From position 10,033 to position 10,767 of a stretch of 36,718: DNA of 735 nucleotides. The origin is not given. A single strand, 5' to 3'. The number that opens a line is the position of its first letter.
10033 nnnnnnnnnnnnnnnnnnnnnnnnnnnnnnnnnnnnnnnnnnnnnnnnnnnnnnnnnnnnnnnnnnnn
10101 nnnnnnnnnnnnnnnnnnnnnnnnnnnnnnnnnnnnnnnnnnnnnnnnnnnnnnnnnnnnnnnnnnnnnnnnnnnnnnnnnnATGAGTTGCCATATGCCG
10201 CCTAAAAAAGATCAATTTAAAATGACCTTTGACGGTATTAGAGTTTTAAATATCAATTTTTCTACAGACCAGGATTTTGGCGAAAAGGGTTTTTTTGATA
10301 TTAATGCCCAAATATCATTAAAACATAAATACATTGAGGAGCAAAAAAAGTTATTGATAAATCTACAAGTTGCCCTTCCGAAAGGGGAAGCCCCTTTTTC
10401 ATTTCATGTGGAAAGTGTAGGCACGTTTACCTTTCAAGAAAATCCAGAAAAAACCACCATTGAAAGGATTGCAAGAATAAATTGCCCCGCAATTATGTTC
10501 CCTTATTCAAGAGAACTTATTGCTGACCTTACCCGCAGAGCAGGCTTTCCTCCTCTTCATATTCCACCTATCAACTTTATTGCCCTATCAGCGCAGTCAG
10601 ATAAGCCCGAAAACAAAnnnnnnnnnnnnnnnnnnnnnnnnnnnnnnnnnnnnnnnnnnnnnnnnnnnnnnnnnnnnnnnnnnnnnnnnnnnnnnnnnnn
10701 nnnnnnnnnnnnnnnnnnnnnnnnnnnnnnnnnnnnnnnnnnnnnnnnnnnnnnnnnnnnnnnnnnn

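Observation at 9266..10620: Tripartite toxin-antitoxin-chaperone (TAC) cassette with a DUF4258-type toxin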

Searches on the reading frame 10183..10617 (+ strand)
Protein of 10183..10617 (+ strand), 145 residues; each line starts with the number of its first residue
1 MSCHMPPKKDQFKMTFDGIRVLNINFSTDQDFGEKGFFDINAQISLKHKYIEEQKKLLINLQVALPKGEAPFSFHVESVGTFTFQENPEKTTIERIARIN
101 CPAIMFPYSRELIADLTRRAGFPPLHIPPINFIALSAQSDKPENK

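Call 3: search_protein_families(library=pfam, proteins=[window:10183-10617:+], max_evalue=1)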
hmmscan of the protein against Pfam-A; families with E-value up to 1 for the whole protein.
window:10183-10617:+ (145 aa): 1 family
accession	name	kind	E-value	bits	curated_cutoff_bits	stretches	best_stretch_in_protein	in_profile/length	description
PF02556.19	SecB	-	7.7e-19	68.4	26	1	39-139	36-137/141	Preprotein translocase subunit SecB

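Call 4: search_protein_families(library=ncbifam, proteins=[window:10183-10617:+], max_evalue=1)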
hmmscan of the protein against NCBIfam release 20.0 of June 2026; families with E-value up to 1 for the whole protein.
window:10183-10617:+ (145 aa): 7 families
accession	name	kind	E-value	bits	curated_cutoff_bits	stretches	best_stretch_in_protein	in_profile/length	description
NF004392.0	PRK05751.1-3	equivalog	4.8e-19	68.7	143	1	39-140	44-147/160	protein-export chaperone SecB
NF004394.0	PRK05751.1-5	equivalog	9.2e-16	58.1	181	1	67-140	68-140/156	protein-export chaperone SecB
TIGR00809.1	secB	equivalog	1.4e-15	57.5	102.8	1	58-140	57-137/140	protein-export chaperone SecB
NF004393.0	PRK05751.1-4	equivalog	1.4e-14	54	180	1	39-140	45-147/165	protein-export chaperone SecB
NF004391.0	PRK05751.1-2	equivalog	8.4e-13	48.3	223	1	67-139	80-151/171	protein-export chaperone SecB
NF004390.0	PRK05751.1-1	equivalog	6e-09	35.8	277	1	68-135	70-136/155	protein-export chaperone SecB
NF009590.0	PRK13031.1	equivalog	1.3e-08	35.3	244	1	67-139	68-139/149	preprotein translocase subunit SecB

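Call 15: search_dna_similar(query=window:10183-10617:+, collection=plasmids, mode=protein, max_rows=25)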
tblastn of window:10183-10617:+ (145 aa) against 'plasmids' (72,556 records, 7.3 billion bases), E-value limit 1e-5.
Records with a match: 16; places in all: 16; records where one place covers at least 80% of the query: 3.
Best place of each record, by identity: <60% 16.
By first word of the organism name: Sinorhizobium 4; Neisseria 2; Proteus 2; Legionella 1; Methylobacterium 1; Acinetobacter 1; Rhizobium 1; Piscirickettsia 1; Burkholderia 1; Aeromonas 1; and 1 more.
By predicted mobility (MOB-suite, as given by PLSDB): non-mobilizable 13; mobilizable 2; conjugative 1.
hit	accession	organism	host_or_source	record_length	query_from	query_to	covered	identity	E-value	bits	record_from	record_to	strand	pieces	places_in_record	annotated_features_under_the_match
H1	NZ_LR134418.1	Legionella adelaidensis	environmental,Cooling tower water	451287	19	145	88%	31.6%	1e-7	56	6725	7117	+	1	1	secB: protein-export chaperone SecB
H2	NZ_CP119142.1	Neisseria gonorrhoeae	Homo sapiens,whole organism,synovial ...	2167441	22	143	84%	27.0%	6e-9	60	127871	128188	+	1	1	none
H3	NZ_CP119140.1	Neisseria gonorrhoeae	Homo sapiens,whole organism,blood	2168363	22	143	84%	27.0%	6e-9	60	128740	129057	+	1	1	none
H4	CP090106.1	Sinorhizobium meliloti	Medicago,Cell culture,Plant nodule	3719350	38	138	70%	31.7%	8e-7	54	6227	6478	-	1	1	secB: protein-export chaperone SecB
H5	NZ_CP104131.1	Sinorhizobium sp. K101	Phaseolus vulgaris,cell ...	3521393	38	138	70%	31.7%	9e-7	54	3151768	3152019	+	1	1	none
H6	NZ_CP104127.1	Sinorhizobium sp. M103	Phaseolus vulgaris,cell ...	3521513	38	138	70%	31.7%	9e-7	54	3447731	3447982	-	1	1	none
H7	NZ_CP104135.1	Sinorhizobium sp. C101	Phaseolus vulgaris,cell ...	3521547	38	138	70%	31.7%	9e-7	54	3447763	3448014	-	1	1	none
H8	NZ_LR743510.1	Methylobacterium bullatum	-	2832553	40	138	68%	31.4%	3e-8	58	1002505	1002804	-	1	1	none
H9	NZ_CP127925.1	Acinetobacter chinensis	cell culture,Influent wastewater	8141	39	130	63%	33.0%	7e-6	51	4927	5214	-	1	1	hypothetical protein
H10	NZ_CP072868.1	Rhizobium sp. NLR16a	lentil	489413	74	138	45%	43.3%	9e-8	57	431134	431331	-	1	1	secB: protein-export chaperone SecB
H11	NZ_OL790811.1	Proteus mirabilis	-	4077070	69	135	46%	40.3%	3e-6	52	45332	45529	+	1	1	none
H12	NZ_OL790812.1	Proteus mirabilis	-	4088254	69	135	46%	40.3%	3e-6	52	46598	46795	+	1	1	none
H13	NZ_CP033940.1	Piscirickettsia salmonis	Salmo salar,cell culure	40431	68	138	49%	38.0%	1e-7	56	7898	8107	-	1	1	secB: protein-export chaperone SecB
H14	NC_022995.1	Burkholderia sp. M701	-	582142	67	135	48%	39.1%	2e-8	59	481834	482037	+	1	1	secB: protein-export chaperone SecB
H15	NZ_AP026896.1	Aeromonas caviae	Microbe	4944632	69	135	46%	38.8%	1e-6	54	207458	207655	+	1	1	none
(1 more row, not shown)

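Call 16: search_protein_families(library=padloc, proteins=[window:10183-10617:+], max_evalue=1)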
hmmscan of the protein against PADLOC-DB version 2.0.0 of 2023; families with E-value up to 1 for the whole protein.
window:10183-10617:+ (145 aa): 2 families
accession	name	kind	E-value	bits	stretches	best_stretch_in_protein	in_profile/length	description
PDLC04072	PD-T4-9_C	-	8.7e-14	49.8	1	30-138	18-127/135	-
PDLC04071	PD-T4-9_C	-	4.3e-10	38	1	44-140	29-126/130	-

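Call 20: find_homologous_proteins(query=window:10183-10617:+)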
Query window:10183-10617:+ (145 aa): 14 proteins with E <= 0.001 among 29 candidates.
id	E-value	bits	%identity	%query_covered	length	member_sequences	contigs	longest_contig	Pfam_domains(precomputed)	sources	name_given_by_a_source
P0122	9.6e-89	313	100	97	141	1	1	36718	PF02556.20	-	-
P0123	5.2e-48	181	58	94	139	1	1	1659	PF02556.20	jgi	jgi:preprotein translocase subunit SecB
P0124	1.2e-32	131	60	68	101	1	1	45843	PF02556.20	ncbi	-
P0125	2.0e-28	117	44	90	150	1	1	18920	PF02556.20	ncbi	-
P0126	2.2e-28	117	46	88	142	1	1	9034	PF02556.20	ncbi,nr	ncbi:MAG: hypothetical protein A2X59_02995 [Nitrospirae bacterium GWC2_42_7]|nr:MAG: hypothetical pr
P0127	5.2e-28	116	46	88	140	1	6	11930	PF02556.20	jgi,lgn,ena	-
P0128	1.5e-27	114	44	90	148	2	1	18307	PF02556.20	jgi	-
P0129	4.3e-27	113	44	88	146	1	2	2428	PF02556.20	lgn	-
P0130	4.1e-26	110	43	88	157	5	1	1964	PF02556.20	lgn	-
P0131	8.8e-25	105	43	83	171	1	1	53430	PF02556.20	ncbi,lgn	-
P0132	1.2e-20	92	42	91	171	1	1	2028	PF02556.20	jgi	jgi:preprotein translocase subunit SecB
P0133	1.3e-20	92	37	92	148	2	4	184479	PF02556.20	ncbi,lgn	ncbi:MAG: protein-export chaperone SecB [Dissulfurispiraceae bacterium]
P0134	3.3e-20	91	40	85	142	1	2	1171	PF02556.20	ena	-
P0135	2.0e-19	88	42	86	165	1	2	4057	PF02556.20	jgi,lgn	-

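Call 21: find_encoding_contigs(protein=P0125, flank=3000, max_places=2)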
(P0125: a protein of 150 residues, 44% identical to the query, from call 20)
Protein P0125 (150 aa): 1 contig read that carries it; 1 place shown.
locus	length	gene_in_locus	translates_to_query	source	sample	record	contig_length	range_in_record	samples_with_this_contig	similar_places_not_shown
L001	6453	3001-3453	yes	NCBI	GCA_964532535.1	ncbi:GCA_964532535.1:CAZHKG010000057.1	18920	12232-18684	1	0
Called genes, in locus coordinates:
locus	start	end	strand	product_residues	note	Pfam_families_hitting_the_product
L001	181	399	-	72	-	PF10049:DUF2283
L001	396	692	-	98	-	-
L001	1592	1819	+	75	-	-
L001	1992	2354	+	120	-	-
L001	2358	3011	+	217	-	PF15731:MqsA_antitoxin (weak)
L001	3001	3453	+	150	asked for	PF02556:SecB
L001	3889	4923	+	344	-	PF00586:AIRS, PF02769:AIRS_C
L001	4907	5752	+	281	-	PF01551:Peptidase_M23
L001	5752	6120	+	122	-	PF04519:Bactofilin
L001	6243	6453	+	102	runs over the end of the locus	-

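Call 22: find_encoding_contigs(protein=P0126, flank=3000, max_places=2)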
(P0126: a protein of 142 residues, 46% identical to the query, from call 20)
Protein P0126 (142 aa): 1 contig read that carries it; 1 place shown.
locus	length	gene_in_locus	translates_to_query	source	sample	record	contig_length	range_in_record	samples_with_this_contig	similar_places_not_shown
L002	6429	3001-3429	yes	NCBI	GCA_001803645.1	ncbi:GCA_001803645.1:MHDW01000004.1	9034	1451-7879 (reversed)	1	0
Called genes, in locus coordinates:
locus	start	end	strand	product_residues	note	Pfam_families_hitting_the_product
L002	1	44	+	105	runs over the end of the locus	PF04233:Phage_Mu_F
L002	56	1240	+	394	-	PF23414:Beta-prop_EML_2 (faint), PF13360:PQQ_2 (faint), PF13570:Beta-prop_ACSF4 (weak)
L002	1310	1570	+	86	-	-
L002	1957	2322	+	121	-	-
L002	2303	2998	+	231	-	PF15731:MqsA_antitoxin, PF01381:HTH_3 (weak), PF13560:HTH_31 (weak)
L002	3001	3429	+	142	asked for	PF02556:SecB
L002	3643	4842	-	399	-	-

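Call 23: find_encoding_contigs(protein=P0127, flank=3000, max_places=2)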
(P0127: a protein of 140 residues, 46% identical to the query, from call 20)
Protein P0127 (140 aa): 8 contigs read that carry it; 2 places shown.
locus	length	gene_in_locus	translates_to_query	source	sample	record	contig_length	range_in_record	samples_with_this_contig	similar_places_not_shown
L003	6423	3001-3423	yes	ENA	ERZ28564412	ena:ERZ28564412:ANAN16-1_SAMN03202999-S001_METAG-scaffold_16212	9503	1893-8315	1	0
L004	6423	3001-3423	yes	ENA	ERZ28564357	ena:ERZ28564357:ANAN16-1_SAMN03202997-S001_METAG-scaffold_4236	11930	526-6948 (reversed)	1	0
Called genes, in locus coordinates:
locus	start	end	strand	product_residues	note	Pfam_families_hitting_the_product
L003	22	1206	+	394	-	PF23414:Beta-prop_EML_2 (faint), PF13360:PQQ_2 (faint), PF13570:Beta-prop_ACSF4 (weak)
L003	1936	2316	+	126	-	-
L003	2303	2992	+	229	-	PF15731:MqsA_antitoxin, PF13560:HTH_31 (weak), PF01381:HTH_3 (weak)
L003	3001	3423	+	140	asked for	PF02556:SecB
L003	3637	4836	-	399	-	-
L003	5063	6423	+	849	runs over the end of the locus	?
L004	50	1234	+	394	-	PF23414:Beta-prop_EML_2 (faint), PF13360:PQQ_2 (faint), PF13570:Beta-prop_ACSF4 (weak)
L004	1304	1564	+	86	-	-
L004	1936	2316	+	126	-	-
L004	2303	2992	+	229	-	PF15731:MqsA_antitoxin, PF13560:HTH_31 (weak), PF01381:HTH_3 (weak)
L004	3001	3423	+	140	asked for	PF02556:SecB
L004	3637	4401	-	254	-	-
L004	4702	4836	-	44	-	-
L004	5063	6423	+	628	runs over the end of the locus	?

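Call 24: find_encoding_contigs(protein=P0124, flank=3000, max_places=2)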
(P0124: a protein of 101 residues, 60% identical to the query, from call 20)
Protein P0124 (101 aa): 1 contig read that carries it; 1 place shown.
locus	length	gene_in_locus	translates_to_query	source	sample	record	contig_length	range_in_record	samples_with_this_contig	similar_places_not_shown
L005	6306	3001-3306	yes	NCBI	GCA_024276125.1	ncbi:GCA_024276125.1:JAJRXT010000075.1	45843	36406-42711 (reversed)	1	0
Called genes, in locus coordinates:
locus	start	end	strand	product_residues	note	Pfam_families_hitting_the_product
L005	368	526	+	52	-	PF19451:DUF5989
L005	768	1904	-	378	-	-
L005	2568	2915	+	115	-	-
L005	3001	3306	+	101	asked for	PF02556:SecB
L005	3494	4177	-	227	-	PF00677:Lum_binding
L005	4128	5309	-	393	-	PF00383:dCMP_cyt_deam_1, PF14437:MafB19-deam, PF01872:RibD_C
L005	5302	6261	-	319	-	PF02881:SRP54_N, PF13604:AAA_30 (faint), PF00448:SRP54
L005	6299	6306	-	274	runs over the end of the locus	PF13413:HTH_25, PF13464:RodZ_C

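Call 25: search_protein_families(library=pfam, proteins=[L001:1992-2351:+, L002:1957-2319:+, L003:1936-2313:+, L005:2568-2912:+, L001:1592-1816:+, L002:1310-1567:+], max_evalue=1)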
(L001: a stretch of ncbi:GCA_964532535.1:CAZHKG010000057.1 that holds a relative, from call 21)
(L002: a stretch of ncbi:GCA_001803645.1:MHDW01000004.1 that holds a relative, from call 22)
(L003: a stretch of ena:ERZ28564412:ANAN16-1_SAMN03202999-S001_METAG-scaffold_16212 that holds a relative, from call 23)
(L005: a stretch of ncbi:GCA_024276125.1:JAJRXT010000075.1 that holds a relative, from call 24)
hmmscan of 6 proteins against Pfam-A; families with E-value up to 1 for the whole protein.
L001:1992-2351:+ (120 aa): 1 family
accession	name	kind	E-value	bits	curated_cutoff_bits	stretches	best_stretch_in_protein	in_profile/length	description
PF15723.11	MqsR_toxin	-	4.7e-05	24.2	26.2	1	23-105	18-94/95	Motility quorum-sensing regulator, toxin of MqsA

L002:1957-2319:+ (121 aa): 3 families
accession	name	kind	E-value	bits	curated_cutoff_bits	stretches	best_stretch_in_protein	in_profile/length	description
PF15723.11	MqsR_toxin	-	6.4e-05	23.7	26.2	1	11-101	6-94/95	Motility quorum-sensing regulator, toxin of MqsA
PF16733.10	NRho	-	0.078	13.6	27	1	18-59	23-61/69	Rhomboid N-terminal domain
PF13113.11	DUF3970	-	0.37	11.5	21.1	0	4-25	10-31/55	Protein of unknown function (DUF3970)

L003:1936-2313:+ (126 aa): 3 families
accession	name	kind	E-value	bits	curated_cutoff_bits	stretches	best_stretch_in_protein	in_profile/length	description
PF15723.11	MqsR_toxin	-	7.2e-05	23.6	26.2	1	16-106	6-94/95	Motility quorum-sensing regulator, toxin of MqsA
PF16733.10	NRho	-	0.084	13.5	27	1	23-64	23-61/69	Rhomboid N-terminal domain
PF13113.11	DUF3970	-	0.35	11.6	21.1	0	9-30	10-31/55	Protein of unknown function (DUF3970)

L005:2568-2912:+ (115 aa): 0 families

L001:1592-1816:+ (75 aa): 0 families

L002:1310-1567:+ (86 aa): 1 family
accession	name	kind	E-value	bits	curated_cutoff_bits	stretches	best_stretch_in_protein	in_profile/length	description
PF23108.1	Zf-C2H2_ZNF451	-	0.023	14.9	29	1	34-52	19-37/57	Two consecutive Zinc fingers C2H2 type, ZNF451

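Call 40: find_related_loci(query=A4, collection=metagenome_contigs, flank=2500)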
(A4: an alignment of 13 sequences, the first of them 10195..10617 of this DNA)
Query A4 (141 aa) in metagenome_contigs; peptide patterns used: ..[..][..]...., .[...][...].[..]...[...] (x = any residue, [..] = any of these).
145 stretches matched a pattern; 62 encode a relative of the query (tblastn E <= 1e-3); 62 distinct loci.
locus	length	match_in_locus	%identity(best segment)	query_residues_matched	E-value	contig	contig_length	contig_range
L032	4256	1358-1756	50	9-139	1e-40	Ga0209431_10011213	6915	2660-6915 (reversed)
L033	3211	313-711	50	9-139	1e-40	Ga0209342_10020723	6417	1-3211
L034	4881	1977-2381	45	7-140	1e-35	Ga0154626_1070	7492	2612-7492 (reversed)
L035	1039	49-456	43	7-141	9e-37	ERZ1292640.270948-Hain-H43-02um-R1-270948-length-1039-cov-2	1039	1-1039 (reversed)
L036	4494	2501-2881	47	7-132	2e-34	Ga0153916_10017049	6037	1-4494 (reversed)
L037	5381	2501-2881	47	7-132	3e-34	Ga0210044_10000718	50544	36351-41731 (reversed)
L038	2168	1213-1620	43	7-141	5e-34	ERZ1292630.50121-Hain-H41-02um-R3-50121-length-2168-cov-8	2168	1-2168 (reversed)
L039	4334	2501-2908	42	7-141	7e-34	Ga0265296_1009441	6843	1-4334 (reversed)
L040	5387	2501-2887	46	10-136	7e-34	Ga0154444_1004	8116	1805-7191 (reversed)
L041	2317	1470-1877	43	7-139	1e-33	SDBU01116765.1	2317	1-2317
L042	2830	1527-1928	46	7-138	3e-33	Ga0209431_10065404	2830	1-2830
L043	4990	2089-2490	46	7-138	4e-33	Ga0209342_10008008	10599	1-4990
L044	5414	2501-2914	41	7-141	4e-33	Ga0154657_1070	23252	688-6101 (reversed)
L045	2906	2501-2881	46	7-132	6e-33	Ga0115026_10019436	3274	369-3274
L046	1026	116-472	46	17-134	3e-33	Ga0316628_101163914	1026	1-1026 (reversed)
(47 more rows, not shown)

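Call 43: search_protein_families(library=pfam, alignment_id=A5, max_evalue=0.01)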
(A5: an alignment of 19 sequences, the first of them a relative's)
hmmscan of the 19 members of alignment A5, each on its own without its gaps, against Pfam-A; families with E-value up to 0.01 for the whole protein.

A. member 1, L067:735-1058:+ (108 aa): 1 family
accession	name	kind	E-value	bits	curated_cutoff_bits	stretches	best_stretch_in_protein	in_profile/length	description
PF15723.11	MqsR_toxin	-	2.2e-28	99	26.2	1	5-103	1-95/95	Motility quorum-sensing regulator, toxin of MqsA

B. families by the number of members that match (of 19 scanned): 2 families
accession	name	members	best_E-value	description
PF15723.11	MqsR_toxin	16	1.4e-29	Motility quorum-sensing regulator, toxin of MqsA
PF05973.20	Gp49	3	5.3e-16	Phage derived protein Gp49-like (DUF891)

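Call 68: find_related_loci(query=A4, collection=viral_contigs, flank=2500)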
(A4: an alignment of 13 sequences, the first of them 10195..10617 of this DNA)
Query A4 (141 aa) in viral_contigs; peptide patterns used: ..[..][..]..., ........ (x = any residue, [..] = any of these).
60 stretches matched a pattern, but none encodes a relative of the query by tblastn (E <= 1e-3).

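Call 71: search_solved_structures(query=window:10195-10617:+, max_evalue=0.01, show_alignments=3)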
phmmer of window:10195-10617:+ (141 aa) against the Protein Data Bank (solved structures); distinct sequences matched with E-value up to 0.01: 3.
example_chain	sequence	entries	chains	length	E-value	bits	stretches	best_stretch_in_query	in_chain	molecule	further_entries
1fx3_A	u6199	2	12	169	2.2e-10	44.2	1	27-133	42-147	PROTEIN-EXPORT PROTEIN SECB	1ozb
1qyn_A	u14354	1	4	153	7.2e-08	36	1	52-132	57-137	Protein-export protein secB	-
5jtl_A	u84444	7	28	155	7.4e-08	36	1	52-132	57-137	Protein-export protein SecB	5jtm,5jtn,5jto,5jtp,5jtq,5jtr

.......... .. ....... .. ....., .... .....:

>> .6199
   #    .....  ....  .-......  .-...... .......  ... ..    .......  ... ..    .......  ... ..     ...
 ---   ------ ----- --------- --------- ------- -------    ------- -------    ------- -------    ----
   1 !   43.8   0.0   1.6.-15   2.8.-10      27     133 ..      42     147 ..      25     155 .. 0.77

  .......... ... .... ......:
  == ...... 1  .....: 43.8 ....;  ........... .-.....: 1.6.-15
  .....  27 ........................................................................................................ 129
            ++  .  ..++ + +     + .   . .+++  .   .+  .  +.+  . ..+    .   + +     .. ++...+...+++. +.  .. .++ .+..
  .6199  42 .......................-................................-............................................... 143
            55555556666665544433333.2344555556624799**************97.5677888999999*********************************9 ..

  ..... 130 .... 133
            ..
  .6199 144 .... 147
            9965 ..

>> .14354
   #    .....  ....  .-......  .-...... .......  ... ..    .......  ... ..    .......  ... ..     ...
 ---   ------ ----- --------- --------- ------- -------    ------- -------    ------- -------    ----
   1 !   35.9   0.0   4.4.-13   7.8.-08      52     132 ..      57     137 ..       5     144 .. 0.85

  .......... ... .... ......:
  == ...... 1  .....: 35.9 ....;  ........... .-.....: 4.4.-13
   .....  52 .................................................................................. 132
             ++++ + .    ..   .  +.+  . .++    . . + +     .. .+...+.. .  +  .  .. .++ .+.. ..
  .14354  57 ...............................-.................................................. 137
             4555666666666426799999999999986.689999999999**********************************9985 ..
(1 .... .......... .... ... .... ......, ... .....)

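Call 75: find_encoding_contigs(protein=P0123, flank=3000, max_places=3)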
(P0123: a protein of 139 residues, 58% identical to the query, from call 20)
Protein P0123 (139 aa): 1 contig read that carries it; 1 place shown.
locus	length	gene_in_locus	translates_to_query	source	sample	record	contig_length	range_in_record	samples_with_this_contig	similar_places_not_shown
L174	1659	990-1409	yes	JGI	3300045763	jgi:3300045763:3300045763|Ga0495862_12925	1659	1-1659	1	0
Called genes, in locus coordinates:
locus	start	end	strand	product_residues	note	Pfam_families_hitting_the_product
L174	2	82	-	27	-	?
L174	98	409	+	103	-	PF14076:DUF4258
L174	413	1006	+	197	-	PF15731:MqsA_antitoxin, PF13560:HTH_31 (faint), PF01381:HTH_3 (weak)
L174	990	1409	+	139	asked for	PF02556:SecB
